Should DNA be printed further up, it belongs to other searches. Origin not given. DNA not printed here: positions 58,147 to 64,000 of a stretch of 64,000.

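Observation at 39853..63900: Co-directional locus of three giant membrane-anchored proteins plus a pilin-like protein, preceded by a regulator and tandem repeats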

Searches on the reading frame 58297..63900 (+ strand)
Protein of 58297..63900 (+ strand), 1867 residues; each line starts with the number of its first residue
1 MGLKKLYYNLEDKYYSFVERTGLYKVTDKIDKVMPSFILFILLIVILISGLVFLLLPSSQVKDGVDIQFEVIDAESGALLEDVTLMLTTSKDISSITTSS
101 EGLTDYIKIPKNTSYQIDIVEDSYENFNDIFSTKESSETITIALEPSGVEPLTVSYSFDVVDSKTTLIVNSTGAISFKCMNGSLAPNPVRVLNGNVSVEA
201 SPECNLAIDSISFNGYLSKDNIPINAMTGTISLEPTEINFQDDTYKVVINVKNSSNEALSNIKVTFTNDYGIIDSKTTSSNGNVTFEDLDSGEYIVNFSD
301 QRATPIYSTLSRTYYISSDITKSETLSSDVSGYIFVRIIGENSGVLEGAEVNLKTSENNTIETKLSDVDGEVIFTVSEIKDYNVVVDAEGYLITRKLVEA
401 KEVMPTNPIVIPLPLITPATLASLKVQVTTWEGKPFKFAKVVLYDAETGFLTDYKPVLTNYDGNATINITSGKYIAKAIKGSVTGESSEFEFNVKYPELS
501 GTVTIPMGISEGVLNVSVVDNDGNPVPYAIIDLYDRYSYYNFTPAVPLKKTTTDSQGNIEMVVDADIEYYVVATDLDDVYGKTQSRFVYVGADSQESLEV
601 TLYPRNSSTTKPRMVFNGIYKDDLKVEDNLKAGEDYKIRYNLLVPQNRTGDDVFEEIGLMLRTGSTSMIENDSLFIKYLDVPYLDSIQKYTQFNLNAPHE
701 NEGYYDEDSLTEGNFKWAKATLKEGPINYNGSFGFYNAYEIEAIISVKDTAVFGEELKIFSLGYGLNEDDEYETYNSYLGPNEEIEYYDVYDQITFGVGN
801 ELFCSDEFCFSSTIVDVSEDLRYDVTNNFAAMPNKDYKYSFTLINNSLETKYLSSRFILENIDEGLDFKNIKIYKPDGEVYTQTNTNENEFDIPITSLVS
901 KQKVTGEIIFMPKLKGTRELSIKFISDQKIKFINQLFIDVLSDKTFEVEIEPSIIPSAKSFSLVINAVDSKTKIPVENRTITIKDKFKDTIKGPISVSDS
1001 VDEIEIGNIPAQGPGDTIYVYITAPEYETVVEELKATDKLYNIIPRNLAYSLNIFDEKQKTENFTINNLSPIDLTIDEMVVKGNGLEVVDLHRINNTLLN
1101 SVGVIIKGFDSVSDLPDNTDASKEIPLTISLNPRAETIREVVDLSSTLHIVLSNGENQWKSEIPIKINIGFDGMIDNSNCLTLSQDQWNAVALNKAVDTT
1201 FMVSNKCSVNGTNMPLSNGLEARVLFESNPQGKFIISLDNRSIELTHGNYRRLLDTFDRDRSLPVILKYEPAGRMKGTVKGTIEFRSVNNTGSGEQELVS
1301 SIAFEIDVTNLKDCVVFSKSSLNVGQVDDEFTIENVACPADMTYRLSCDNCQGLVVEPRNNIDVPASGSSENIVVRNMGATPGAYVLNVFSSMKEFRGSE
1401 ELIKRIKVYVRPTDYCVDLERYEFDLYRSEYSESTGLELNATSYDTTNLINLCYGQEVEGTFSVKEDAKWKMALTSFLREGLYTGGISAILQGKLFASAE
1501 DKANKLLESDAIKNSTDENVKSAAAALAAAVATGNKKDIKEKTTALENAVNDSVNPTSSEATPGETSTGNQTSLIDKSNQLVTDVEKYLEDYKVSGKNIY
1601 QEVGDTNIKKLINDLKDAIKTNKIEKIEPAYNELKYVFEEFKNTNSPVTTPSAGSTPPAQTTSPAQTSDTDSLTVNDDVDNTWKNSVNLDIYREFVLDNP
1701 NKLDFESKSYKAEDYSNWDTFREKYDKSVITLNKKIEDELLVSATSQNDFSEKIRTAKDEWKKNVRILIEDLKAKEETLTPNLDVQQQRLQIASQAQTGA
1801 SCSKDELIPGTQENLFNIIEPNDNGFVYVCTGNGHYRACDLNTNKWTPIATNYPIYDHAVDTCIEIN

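Call 5: search_protein_families(library=pfam, proteins=[window:58297-63900:+], max_evalue=0.1)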
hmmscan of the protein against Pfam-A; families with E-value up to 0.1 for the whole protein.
window:58297-63900:+ (1867 aa): 8 families
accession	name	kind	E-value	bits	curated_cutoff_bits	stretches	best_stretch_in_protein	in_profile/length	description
PF13620.12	CarboxypepD_reg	-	3.9e-17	62.8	32.3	2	250-301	5-57/82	Carboxypeptidase regulatory-like domain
PF02369.22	Big_1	-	5.8e-10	39.6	34.9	1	243-286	17-64/93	Bacterial Ig-like domain (group 1)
PF17802.7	SpaA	-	3.2e-07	30.8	23.1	1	250-296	7-56/91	Prealbumin-like fold domain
PF17210.9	SdrD_B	-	0.00031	21.4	29.7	1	252-304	17-70/112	SdrD B-like domain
PF11974.14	bMG3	-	0.0023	18.3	34.9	0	335-377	18-59/103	Bacterial alpha-2-macroglobulin MG3 domain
PF05709.17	Sipho_tail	-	0.0035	18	24.2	0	851-896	7-55/118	Phage tail protein RIFT-related domain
PF10670.15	DUF4198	-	0.0094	16.5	34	0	414-478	136-205/209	Domain of unknown function (DUF4198)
PF17789.7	MG4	-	0.071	13.8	24.7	0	514-564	18-61/95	Macroglobulin domain MG4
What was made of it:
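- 58297..63900 (+): Giant 3 (1867 aa): the same anchor and stalk, then an Ala-rich, coiled-coil-like distal part and a Cys-rich C-terminal knob. Pfam CarboxypepD_reg 62.8 and Big_1 39.6 bits (call 5).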

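Call 17: find_encoding_contigs(protein=window:58297-63900:+, flank=10000, max_places=3)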
Protein window:58297-63900:+ (1867 aa): 24 contigs read that carry it; 2 places shown.
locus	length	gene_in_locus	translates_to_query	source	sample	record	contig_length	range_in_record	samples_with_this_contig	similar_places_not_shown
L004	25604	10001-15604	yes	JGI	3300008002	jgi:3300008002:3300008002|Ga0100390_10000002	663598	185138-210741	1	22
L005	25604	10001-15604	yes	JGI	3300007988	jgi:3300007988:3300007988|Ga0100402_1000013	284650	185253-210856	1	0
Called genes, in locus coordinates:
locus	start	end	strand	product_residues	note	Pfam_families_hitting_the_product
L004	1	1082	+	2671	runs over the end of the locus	-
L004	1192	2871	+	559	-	-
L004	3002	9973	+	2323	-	PF17802:SpaA (faint), PF13620:CarboxypepD_reg (faint), PF17210:SdrD_B (faint)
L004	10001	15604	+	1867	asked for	PF02369:Big_1 (faint), PF13620:CarboxypepD_reg (faint), PF17802:SpaA (faint)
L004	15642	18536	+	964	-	-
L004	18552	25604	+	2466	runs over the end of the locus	PF02369:Big_1 (faint), PF13620:CarboxypepD_reg (faint), PF17802:SpaA (faint)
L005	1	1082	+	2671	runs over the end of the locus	-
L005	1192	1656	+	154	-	-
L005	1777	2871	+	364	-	-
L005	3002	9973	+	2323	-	PF17802:SpaA (faint), PF13620:CarboxypepD_reg (faint), PF17210:SdrD_B (faint)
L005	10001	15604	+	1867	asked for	PF02369:Big_1 (faint), PF13620:CarboxypepD_reg (faint), PF17802:SpaA (faint)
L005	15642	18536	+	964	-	-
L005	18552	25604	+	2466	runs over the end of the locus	PF02369:Big_1 (faint), PF13620:CarboxypepD_reg (faint), PF17802:SpaA (faint)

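Call 25: find_homologous_proteins(query=L004:15642-18533:+)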
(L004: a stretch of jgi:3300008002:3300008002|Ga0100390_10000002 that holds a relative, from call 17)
Query L004:15642-18533:+ (964 aa): 10 proteins with E <= 0.001 among 8000 candidates.
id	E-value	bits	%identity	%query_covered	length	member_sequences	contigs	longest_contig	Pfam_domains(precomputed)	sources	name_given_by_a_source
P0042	0.0e+0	2094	97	100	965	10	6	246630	-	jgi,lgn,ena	jgi:hypothetical protein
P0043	0.0e+0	1719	79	100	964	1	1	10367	-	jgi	-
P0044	0.0e+0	1630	75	100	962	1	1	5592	-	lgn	-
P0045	0.0e+0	1616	74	100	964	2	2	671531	-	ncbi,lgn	-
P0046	0.0e+0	1426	67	100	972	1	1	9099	-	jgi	-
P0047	0.0e+0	1408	64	99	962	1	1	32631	-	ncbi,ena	-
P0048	0.0e+0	1366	64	100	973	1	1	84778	-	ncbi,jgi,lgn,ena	-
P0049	0.0e+0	1355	63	100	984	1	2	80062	-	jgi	jgi:hypothetical protein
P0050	0.0e+0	1243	58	100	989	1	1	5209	-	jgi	jgi:hypothetical protein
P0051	6.2e-149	516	36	92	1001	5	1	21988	-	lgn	-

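Call 26: find_encoding_contigs(protein=P0045, flank=10000, max_places=2)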
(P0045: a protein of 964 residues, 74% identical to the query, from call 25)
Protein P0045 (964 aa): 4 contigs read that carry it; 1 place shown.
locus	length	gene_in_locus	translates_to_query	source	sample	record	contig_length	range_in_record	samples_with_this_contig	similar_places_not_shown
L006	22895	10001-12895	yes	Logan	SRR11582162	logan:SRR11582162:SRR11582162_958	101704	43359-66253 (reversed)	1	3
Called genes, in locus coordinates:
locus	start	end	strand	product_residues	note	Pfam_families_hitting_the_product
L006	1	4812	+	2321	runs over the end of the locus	PF17802:SpaA (faint), PF17210:SdrD_B (faint), PF11974:bMG3 (faint), PF13620:CarboxypepD_reg (weak), PF24025:Ig_DR_A0283-like (faint)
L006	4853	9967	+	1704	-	PF13620:CarboxypepD_reg (faint)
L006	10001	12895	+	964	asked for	-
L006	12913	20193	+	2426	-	PF13620:CarboxypepD_reg (faint), PF17789:MG4 (faint), PF17802:SpaA (faint), PF02369:Big_1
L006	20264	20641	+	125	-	-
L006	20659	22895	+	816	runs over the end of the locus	-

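Call 27: find_encoding_contigs(protein=P0042, flank=10000, max_places=2)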
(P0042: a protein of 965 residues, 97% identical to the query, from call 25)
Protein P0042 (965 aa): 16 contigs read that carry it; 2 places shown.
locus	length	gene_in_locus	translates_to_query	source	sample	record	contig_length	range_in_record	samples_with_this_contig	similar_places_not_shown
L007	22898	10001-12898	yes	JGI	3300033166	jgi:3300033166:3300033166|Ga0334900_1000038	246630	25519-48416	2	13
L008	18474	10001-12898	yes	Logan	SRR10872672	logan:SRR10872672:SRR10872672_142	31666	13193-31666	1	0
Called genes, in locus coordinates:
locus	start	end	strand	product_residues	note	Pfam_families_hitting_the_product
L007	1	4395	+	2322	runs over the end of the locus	PF13620:CarboxypepD_reg (faint), PF17802:SpaA (faint), PF11974:bMG3 (faint), PF17210:SdrD_B (faint)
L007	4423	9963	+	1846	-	PF02369:Big_1 (faint), PF13620:CarboxypepD_reg (faint), PF17802:SpaA (faint), PF17210:SdrD_B (faint), PF22904:NOMO1-like_2nd (faint)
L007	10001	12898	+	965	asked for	-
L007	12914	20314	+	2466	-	PF02369:Big_1 (faint), PF13620:CarboxypepD_reg (faint), PF17802:SpaA (faint)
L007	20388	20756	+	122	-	-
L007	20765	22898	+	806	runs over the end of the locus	-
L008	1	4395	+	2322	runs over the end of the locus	PF13620:CarboxypepD_reg (faint), PF17802:SpaA (faint), PF11974:bMG3 (faint), PF17210:SdrD_B (faint)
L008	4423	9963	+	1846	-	PF02369:Big_1 (faint), PF13620:CarboxypepD_reg (faint), PF17802:SpaA (faint), PF17210:SdrD_B (faint), PF22904:NOMO1-like_2nd (faint)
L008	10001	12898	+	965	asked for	-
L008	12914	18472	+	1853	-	?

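Call 73: search_protein_families(library=ncbifam, proteins=[window:58297-63900:+], max_evalue=1)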
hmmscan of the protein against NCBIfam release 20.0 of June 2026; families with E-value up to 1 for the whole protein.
window:58297-63900:+ (1867 aa): 1 family
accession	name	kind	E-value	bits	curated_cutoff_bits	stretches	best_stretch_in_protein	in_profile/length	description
NF011020.0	PRK14449.1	equivalog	0.086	12.8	103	1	1586-1642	32-88/90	acylphosphatase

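Call 79: search_protein_families(library=pfam, proteins=[L007:20388-20753:+, L007:20765-22897:+, L004:15642-18533:+, L007:12914-20311:+], max_evalue=0.01)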
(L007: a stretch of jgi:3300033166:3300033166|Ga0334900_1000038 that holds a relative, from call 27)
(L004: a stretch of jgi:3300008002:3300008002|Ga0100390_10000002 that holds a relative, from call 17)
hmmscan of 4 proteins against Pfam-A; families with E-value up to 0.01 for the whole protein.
L007:20388-20753:+ (122 aa): 0 families

L007:20765-22897:+ (711 aa): 0 families

L004:15642-18533:+ (964 aa): 0 families

L007:12914-20311:+ (2466 aa): 4 families
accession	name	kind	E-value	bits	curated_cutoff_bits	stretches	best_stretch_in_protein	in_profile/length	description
PF13620.12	CarboxypepD_reg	-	1.2e-13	51.6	32.3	0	933-1000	4-64/82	Carboxypeptidase regulatory-like domain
PF02369.22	Big_1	-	8.1e-09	35.9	34.9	1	931-990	21-78/93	Bacterial Ig-like domain (group 1)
PF17802.7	SpaA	-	9.7e-09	35.7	23.1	0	256-313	20-80/91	Prealbumin-like fold domain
PF17789.7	MG4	-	0.00087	19.9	24.7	0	921-979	8-62/95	Macroglobulin domain MG4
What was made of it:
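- On Fibrillar adhesins: CarboxypepD_reg, SpaA, SdrD_B and Big_1 score above Pfam cut-offs in G2 and G3 (call 5) and in G4 (call 79).
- Stalk domain families above Pfam cut-offs (CarboxypepD_reg, SpaA, SdrD_B, Big_1): calls 5, 79.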

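Call 97: find_encoding_contigs(protein=P0051, flank=10000, max_places=1)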
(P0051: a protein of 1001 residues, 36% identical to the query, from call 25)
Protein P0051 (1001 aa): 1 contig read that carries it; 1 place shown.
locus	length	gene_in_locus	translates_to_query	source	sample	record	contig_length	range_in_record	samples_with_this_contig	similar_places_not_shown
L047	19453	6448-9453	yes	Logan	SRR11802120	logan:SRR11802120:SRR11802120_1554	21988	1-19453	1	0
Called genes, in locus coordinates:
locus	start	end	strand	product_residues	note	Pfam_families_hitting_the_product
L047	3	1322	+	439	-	?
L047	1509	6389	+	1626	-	PF02369:Big_1 (faint), PF13620:CarboxypepD_reg (faint), PF17789:MG4 (faint)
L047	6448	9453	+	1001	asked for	-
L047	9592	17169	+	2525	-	PF13620:CarboxypepD_reg (faint), PF02369:Big_1 (faint)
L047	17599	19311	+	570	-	-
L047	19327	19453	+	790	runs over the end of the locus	-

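Call 101: search_protein_families(library=phrogs, proteins=[window:58297-63900:+], max_evalue=0.001)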
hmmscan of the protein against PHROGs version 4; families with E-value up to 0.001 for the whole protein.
window:58297-63900:+ (1867 aa): 0 families

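Call 102: search_protein_families(library=padloc, proteins=[window:58297-63900:+], max_evalue=0.001)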
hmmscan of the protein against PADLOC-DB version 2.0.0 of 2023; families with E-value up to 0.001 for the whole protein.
window:58297-63900:+ (1867 aa): 0 families
